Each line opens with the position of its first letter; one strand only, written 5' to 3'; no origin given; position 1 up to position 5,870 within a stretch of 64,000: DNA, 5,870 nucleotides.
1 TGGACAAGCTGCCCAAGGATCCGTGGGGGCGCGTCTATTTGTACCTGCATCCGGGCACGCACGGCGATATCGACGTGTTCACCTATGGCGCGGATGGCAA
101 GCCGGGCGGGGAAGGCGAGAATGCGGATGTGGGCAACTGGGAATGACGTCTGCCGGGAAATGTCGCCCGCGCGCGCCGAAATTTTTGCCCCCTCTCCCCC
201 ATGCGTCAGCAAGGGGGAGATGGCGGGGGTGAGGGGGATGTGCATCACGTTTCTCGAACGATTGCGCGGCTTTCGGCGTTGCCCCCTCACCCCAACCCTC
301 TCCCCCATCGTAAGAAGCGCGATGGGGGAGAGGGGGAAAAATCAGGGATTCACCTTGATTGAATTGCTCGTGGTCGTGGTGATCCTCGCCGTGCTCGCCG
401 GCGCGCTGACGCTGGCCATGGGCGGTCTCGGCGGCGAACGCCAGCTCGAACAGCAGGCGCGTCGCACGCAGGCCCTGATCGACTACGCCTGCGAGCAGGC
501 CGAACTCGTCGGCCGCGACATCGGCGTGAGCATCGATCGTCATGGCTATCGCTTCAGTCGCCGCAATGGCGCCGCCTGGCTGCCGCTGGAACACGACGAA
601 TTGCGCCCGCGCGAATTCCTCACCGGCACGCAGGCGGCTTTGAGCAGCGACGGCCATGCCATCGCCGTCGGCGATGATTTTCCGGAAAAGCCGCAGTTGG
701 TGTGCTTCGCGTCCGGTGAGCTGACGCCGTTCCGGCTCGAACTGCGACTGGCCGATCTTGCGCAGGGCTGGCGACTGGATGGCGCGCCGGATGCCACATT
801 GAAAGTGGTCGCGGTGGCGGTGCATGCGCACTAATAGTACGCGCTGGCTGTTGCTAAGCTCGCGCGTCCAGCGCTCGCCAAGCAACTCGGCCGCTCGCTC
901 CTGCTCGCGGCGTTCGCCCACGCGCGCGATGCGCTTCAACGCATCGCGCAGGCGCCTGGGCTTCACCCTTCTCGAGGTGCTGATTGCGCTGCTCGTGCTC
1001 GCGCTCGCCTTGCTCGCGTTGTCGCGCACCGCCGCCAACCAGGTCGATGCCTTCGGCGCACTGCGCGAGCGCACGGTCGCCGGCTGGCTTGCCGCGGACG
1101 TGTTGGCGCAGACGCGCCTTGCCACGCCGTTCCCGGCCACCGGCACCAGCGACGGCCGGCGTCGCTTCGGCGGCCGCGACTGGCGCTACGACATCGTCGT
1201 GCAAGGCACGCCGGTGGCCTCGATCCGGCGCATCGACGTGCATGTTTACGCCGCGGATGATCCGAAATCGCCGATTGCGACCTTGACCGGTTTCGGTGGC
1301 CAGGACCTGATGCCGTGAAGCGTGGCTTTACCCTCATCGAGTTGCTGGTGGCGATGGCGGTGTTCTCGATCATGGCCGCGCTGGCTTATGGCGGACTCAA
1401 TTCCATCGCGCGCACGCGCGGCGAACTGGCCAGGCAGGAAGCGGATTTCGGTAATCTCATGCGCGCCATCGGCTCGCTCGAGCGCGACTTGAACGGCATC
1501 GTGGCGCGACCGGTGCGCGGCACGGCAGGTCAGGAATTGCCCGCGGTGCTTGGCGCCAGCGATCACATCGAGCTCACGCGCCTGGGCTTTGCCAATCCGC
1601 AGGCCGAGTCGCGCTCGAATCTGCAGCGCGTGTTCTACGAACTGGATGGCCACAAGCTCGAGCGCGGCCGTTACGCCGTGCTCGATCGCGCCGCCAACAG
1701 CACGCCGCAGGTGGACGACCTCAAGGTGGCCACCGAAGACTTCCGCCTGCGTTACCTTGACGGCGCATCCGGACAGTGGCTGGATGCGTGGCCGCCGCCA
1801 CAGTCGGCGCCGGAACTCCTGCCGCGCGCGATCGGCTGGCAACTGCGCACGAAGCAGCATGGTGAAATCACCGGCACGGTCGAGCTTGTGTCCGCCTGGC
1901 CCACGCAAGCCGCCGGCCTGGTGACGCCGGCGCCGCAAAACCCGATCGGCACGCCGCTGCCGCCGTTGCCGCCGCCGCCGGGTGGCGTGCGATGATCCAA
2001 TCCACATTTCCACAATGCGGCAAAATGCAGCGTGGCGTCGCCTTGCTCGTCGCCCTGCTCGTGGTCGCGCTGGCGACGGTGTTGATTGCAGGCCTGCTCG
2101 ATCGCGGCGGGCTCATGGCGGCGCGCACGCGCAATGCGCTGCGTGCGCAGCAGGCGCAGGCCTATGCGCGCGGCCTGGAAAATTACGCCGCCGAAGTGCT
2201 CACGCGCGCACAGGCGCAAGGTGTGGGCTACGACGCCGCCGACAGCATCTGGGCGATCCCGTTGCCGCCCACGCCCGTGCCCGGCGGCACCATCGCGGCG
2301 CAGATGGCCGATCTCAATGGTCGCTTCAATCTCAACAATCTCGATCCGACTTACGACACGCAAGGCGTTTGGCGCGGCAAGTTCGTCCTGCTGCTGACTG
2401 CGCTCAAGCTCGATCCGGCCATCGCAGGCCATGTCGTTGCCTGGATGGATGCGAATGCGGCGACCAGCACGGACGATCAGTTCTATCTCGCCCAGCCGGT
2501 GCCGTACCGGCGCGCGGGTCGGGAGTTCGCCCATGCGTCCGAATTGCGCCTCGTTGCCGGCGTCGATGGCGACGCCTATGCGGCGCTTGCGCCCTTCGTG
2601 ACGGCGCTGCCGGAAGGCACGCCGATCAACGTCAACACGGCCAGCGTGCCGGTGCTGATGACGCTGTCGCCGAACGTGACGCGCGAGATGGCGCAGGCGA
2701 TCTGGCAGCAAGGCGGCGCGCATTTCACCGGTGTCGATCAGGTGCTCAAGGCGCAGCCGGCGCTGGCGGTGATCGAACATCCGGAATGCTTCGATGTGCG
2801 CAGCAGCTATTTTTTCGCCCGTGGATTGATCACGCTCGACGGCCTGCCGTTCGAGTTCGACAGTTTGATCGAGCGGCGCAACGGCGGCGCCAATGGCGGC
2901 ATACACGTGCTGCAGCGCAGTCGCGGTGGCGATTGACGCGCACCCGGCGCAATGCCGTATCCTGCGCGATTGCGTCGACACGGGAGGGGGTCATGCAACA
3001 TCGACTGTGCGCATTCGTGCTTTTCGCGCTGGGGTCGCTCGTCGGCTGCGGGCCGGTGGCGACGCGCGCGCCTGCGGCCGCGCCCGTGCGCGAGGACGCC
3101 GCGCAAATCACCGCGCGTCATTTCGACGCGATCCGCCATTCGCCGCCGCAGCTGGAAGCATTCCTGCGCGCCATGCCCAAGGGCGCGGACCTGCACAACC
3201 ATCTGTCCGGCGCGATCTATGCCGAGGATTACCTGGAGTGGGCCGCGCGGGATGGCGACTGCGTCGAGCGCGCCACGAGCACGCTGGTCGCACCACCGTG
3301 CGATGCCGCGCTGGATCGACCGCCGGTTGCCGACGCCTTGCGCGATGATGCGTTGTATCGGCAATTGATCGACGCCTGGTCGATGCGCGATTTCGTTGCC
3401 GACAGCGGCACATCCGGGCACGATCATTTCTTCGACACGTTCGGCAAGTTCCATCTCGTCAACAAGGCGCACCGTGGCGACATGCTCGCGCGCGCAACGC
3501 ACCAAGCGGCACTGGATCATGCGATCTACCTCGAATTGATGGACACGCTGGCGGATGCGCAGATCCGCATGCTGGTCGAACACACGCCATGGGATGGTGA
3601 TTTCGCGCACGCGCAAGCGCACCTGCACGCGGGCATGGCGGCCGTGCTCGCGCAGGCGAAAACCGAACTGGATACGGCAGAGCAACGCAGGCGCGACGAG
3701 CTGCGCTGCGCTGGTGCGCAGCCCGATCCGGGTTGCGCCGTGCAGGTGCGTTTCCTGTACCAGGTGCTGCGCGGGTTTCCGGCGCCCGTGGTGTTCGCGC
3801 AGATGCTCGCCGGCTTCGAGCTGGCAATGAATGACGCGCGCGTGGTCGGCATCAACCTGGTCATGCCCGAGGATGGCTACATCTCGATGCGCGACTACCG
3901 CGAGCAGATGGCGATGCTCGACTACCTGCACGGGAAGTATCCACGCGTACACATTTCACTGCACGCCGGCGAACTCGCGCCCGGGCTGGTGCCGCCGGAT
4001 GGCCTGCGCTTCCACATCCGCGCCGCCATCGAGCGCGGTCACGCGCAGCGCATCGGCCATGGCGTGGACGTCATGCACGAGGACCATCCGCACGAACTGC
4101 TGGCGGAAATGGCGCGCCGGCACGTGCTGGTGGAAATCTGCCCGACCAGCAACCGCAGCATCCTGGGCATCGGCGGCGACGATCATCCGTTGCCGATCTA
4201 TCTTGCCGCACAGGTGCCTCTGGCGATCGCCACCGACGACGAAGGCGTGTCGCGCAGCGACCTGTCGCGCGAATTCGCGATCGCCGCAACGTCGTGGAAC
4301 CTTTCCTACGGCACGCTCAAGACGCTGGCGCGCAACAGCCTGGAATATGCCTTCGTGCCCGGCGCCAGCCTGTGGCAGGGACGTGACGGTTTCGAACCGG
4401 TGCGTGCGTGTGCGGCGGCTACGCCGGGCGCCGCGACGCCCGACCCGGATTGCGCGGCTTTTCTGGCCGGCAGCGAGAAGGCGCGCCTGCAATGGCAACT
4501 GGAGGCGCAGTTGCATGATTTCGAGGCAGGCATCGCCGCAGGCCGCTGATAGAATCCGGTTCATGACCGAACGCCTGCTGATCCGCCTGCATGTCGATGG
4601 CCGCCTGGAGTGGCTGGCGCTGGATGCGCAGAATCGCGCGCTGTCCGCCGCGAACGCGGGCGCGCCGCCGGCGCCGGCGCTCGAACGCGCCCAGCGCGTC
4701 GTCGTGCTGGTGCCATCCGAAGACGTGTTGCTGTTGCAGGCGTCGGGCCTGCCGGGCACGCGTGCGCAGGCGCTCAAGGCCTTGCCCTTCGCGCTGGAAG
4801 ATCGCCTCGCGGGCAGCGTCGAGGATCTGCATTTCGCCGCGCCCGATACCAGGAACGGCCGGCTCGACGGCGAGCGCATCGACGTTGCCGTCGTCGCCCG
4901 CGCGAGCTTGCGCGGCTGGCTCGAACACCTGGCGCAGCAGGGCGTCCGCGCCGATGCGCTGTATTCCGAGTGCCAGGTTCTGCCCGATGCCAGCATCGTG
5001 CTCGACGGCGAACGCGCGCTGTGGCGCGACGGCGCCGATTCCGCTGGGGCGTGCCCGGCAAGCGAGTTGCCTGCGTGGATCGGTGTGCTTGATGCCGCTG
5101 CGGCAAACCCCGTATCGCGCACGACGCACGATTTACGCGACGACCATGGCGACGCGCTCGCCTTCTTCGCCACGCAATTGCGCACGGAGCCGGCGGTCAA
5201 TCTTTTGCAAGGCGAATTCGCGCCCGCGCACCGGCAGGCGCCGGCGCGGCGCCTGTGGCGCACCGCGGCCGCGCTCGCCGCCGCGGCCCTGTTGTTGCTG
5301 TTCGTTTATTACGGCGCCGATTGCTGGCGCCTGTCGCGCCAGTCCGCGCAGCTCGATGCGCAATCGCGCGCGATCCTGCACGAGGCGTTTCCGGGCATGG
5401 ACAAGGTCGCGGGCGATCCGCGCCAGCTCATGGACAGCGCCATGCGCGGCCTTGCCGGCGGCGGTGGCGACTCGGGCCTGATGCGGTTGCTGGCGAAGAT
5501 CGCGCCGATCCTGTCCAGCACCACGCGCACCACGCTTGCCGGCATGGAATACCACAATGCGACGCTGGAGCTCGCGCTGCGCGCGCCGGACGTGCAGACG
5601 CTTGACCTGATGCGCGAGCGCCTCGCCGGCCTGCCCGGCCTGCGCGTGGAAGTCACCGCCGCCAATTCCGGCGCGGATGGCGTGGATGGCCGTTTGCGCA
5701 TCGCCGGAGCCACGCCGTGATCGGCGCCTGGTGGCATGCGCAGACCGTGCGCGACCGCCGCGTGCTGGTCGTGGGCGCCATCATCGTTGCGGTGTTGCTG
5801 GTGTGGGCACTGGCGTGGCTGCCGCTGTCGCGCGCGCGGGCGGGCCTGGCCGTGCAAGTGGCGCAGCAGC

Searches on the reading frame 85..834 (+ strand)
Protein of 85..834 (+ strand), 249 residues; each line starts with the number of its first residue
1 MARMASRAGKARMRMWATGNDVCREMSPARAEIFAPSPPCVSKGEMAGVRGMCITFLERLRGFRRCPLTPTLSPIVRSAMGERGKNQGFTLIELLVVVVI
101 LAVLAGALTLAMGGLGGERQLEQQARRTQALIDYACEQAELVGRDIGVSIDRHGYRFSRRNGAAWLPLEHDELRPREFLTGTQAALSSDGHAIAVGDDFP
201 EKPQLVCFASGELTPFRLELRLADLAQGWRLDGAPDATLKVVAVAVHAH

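Call 63: search_protein_families(library=pfam, proteins=[window:85-834:+], max_evalue=0.0001)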
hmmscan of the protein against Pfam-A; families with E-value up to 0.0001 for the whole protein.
window:85-834:+ (249 aa): 1 family
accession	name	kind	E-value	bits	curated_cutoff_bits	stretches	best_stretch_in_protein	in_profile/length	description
PF07963.17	N_methyl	-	1.3e-09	37.7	21.2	1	85-108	3-26/27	Prokaryotic N-terminal methylation motif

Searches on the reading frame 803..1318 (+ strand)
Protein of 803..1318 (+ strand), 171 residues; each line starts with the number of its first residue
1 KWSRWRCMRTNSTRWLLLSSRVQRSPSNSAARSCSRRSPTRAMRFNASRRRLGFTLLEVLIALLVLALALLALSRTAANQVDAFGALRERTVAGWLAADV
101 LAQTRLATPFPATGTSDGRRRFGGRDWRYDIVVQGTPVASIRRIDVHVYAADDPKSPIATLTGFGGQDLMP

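Call 63: search_protein_families(library=pfam, proteins=[window:803-1318:+], max_evalue=0.0001)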
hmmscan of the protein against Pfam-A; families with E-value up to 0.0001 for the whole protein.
window:803-1318:+ (171 aa): 2 families
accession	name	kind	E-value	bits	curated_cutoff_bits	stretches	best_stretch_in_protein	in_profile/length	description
PF02501.22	T2SSI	-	3.3e-20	72.4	25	1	87-164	1-78/80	Type II secretion system (T2SS), protein I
PF07963.17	N_methyl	-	1.3e-06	28.2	21.2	1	49-73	2-26/27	Prokaryotic N-terminal methylation motif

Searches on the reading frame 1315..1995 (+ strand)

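Call 63: search_protein_families(library=pfam, proteins=[window:1315-1995:+], max_evalue=0.0001)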
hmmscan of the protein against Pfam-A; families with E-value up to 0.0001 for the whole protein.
window:1315-1995:+ (226 aa): 2 families
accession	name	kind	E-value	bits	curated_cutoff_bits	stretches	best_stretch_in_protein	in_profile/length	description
PF11612.13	T2SSJ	-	3.9e-30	105.4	28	1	55-186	1-137/140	Type II secretion system (T2SS), protein J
PF07963.17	N_methyl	-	1e-09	38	21.2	1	2-25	4-27/27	Prokaryotic N-terminal methylation motif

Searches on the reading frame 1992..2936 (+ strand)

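Call 63: search_protein_families(library=pfam, proteins=[window:1992-2936:+], max_evalue=0.0001)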
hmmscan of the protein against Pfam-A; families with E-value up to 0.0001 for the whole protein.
window:1992-2936:+ (314 aa): 3 families
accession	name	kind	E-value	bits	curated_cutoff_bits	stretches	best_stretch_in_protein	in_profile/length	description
PF21687.3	T2SSK_1st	-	7.5e-21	75.3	26.2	1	110-208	1-107/107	Type II secretion system (T2SS), protein K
PF12836.13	HHH_3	-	2.1e-07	31.3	27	0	210-239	4-32/65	Helix-hairpin-helix motif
PF03934.19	T2SSK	-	3.7e-06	27.6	24.2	1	212-259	1-48/63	Type II secretion system (T2SS), protein K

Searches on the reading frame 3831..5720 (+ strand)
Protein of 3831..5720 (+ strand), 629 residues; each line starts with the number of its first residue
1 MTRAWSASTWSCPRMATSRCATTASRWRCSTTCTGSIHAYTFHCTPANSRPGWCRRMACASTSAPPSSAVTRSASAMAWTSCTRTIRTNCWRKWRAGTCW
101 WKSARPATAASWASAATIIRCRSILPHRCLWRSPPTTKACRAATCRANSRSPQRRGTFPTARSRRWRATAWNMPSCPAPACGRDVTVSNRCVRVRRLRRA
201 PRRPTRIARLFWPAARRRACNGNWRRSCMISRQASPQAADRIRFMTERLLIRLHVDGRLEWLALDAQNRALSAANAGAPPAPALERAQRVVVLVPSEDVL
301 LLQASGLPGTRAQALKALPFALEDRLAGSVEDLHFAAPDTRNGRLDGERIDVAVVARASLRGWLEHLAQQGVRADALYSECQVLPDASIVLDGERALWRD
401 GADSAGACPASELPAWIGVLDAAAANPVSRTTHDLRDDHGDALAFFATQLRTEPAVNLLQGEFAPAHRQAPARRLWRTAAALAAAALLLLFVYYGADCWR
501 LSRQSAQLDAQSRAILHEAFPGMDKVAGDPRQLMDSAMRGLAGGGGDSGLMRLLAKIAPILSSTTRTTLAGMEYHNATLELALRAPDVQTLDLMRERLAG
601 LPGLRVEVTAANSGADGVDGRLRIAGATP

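Call 63: search_protein_families(library=pfam, proteins=[window:3831-5720:+], max_evalue=0.0001)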
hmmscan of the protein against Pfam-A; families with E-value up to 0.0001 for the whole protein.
window:3831-5720:+ (629 aa): 2 families
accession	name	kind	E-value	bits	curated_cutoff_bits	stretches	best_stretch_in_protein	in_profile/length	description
PF05134.19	T2SSL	-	6.5e-22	78.5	25.5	1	258-465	12-230/231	Type II secretion system (T2SS), protein L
PF12693.12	GspL_C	-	2.5e-20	73.4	29.6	1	475-624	6-154/158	GspL periplasmic domain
